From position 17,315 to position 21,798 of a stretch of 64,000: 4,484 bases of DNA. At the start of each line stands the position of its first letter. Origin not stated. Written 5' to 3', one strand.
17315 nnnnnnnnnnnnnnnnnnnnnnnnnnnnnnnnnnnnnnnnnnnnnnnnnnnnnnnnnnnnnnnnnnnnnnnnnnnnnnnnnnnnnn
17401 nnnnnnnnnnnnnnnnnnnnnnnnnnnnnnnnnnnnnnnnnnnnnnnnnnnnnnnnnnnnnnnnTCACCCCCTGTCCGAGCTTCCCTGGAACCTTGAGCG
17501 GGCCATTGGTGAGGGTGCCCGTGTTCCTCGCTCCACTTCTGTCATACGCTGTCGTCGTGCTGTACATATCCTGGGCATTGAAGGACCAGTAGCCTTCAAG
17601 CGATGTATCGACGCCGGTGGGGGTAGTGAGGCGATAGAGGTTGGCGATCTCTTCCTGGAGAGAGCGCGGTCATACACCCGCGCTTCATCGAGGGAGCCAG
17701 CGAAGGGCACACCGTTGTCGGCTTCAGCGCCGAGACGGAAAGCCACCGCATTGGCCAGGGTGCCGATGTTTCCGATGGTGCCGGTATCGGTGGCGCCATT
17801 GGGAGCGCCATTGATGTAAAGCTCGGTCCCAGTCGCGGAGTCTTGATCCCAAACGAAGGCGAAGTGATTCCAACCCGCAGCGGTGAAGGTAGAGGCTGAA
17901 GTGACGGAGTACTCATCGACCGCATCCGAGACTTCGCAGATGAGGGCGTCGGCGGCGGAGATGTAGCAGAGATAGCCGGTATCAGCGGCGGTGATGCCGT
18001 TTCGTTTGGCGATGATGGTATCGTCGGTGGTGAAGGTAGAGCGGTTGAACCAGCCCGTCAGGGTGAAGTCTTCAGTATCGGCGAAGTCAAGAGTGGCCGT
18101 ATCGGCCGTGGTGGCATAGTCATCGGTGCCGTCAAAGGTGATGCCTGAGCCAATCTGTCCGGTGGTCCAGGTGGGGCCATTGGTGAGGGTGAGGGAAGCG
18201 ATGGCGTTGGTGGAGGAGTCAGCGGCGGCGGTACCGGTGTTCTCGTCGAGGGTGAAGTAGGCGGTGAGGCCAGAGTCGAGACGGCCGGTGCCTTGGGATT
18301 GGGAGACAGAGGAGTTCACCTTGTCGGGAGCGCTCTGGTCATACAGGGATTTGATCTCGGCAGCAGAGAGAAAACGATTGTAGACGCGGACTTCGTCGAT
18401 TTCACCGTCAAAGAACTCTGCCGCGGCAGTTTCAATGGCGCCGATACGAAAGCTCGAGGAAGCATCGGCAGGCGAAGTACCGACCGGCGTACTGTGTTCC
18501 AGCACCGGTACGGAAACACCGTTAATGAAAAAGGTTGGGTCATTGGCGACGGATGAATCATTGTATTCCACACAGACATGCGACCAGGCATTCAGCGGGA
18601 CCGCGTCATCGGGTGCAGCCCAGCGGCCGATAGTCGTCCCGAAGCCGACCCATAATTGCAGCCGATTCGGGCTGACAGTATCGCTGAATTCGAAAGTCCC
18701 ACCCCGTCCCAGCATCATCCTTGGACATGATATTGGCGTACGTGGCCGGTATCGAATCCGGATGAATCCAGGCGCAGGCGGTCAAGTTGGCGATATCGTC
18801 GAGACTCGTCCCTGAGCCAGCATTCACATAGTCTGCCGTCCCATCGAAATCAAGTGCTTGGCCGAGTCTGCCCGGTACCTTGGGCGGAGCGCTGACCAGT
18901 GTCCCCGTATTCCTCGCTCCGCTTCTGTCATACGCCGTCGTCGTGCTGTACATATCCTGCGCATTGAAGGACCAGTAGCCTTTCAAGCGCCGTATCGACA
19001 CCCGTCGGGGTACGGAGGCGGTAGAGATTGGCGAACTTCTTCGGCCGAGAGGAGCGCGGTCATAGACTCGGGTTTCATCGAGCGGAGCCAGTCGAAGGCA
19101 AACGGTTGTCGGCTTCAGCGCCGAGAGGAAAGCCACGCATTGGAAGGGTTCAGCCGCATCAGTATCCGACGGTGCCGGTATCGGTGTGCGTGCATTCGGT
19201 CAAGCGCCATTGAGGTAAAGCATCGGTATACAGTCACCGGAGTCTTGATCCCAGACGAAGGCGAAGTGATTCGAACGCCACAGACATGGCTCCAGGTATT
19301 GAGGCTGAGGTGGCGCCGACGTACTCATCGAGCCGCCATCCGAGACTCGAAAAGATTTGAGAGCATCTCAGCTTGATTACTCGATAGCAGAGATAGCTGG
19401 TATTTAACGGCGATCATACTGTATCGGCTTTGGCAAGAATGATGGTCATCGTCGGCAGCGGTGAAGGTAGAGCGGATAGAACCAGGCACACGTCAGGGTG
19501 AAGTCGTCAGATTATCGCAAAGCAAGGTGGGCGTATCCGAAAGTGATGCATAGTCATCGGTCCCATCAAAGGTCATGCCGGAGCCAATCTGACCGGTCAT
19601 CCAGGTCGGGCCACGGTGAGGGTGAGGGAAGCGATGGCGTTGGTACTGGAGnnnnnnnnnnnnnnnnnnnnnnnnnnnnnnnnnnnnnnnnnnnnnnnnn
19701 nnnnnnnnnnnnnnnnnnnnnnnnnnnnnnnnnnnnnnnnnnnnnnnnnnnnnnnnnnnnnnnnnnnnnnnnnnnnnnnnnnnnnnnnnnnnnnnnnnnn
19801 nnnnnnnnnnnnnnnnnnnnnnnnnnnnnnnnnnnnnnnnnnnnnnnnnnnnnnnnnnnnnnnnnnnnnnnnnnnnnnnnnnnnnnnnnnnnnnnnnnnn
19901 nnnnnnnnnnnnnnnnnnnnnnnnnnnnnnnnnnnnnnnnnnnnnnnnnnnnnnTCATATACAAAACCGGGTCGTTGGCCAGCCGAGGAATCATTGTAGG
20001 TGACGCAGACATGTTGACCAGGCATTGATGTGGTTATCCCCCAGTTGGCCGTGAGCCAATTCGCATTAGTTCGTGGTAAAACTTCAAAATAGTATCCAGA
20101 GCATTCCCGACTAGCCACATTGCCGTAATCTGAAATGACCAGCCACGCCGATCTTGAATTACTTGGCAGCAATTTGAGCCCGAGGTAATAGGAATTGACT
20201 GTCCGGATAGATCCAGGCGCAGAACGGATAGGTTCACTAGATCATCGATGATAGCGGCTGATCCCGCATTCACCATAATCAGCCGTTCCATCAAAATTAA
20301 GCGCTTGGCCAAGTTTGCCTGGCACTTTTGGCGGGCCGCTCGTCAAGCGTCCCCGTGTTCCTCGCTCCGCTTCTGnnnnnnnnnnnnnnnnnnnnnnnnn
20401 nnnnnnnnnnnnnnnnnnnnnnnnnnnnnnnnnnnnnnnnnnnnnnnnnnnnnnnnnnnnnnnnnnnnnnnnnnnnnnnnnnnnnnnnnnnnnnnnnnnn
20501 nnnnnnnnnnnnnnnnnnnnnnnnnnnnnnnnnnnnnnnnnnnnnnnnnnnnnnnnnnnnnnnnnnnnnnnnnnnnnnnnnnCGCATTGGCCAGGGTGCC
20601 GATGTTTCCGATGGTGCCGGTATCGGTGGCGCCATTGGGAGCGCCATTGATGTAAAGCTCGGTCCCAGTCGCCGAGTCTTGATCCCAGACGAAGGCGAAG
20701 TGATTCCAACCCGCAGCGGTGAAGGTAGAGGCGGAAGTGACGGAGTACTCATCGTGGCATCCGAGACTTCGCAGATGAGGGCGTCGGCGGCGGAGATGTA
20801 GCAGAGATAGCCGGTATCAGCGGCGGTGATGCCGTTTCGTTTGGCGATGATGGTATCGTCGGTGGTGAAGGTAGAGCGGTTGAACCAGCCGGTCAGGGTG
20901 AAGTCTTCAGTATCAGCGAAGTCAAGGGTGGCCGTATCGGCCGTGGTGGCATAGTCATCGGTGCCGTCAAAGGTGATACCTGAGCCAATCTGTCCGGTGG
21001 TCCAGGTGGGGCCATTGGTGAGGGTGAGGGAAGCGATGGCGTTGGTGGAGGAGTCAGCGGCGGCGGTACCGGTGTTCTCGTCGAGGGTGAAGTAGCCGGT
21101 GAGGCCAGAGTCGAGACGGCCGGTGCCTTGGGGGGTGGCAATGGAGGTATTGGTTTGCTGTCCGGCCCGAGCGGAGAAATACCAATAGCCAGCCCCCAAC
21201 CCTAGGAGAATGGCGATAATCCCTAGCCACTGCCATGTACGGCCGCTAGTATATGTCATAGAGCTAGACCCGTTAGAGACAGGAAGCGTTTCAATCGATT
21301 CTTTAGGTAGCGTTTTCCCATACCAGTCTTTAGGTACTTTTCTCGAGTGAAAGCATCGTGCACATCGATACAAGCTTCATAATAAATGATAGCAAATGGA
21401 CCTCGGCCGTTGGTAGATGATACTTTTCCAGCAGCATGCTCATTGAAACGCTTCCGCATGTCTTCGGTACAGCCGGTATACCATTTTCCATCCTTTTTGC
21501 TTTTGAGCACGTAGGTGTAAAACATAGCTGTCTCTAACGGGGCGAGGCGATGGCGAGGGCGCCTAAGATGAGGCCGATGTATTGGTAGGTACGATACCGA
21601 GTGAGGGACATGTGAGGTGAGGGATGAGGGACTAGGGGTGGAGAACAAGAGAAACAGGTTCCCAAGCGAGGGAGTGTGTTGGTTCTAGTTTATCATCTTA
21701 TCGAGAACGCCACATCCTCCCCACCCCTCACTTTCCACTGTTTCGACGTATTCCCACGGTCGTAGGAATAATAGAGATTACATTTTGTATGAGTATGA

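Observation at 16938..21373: Giant LamG_3-repeat surface protein built from 1.4-kb tandem repeats with near-identical outer copies and a degenerate middle copy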

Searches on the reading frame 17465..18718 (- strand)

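Call 7: search_protein_families(library=pfam, proteins=[window:17465-18718:-], max_evalue=0.01)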
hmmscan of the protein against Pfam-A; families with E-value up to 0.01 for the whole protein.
window:17465-18718:- (417 aa): 3 families
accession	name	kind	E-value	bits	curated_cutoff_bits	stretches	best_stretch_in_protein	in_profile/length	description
PF13385.13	Laminin_G_3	-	3.5e-42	144.5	27.6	2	196-355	1-147/151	Concanavalin A-like lectin/glucanases superfamily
PF00354.24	Pentaxin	-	0.00096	19.3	25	0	44-130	84-171/194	Pentaxin family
PF02973.23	Sialidase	-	0.0049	16.8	26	0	62-124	120-183/189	Sialidase, N-terminal domain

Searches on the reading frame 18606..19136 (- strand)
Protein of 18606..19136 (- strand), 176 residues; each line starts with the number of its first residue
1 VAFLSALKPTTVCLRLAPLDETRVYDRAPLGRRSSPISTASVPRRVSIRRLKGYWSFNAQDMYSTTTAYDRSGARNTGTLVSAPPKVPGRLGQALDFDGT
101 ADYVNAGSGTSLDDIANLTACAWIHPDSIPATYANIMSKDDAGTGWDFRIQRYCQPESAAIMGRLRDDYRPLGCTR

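Call 7: search_protein_families(library=pfam, proteins=[window:18606-19136:-], max_evalue=0.01)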
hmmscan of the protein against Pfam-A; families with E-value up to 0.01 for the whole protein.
window:18606-19136:- (176 aa): 1 family
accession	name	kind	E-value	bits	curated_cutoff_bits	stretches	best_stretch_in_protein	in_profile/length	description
PF13385.13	Laminin_G_3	-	2.3e-05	25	27.6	1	98-151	1-51/151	Concanavalin A-like lectin/glucanases superfamily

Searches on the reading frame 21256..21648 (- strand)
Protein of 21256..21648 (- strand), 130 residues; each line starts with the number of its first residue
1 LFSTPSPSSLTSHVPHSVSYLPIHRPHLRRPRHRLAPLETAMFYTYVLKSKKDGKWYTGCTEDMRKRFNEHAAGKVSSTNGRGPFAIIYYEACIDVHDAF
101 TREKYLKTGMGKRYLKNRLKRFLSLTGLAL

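Call 7: search_protein_families(library=pfam, proteins=[window:21256-21648:-], max_evalue=0.01)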
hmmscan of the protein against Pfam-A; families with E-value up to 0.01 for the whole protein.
window:21256-21648:- (130 aa): 1 family
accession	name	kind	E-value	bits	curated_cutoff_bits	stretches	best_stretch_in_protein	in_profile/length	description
PF01541.30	GIY-YIG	-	2.7e-13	50.4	22.6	1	42-109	1-71/78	GIY-YIG catalytic domain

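Call 9: find_encoding_contigs(protein=window:21256-21648:-, flank=10000, max_places=10)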
Protein window:21256-21648:- (130 aa): no gene with exactly this product is on record in the collection.

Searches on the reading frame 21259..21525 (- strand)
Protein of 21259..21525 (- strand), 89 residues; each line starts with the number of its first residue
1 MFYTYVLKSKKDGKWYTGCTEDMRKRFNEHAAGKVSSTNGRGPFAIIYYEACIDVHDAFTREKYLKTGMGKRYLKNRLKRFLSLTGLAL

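Call 10: find_encoding_contigs(protein=window:21259-21525:-, flank=10000, max_places=10)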
Protein seq(89 aa) (89 aa): no gene with exactly this product is on record in the collection.
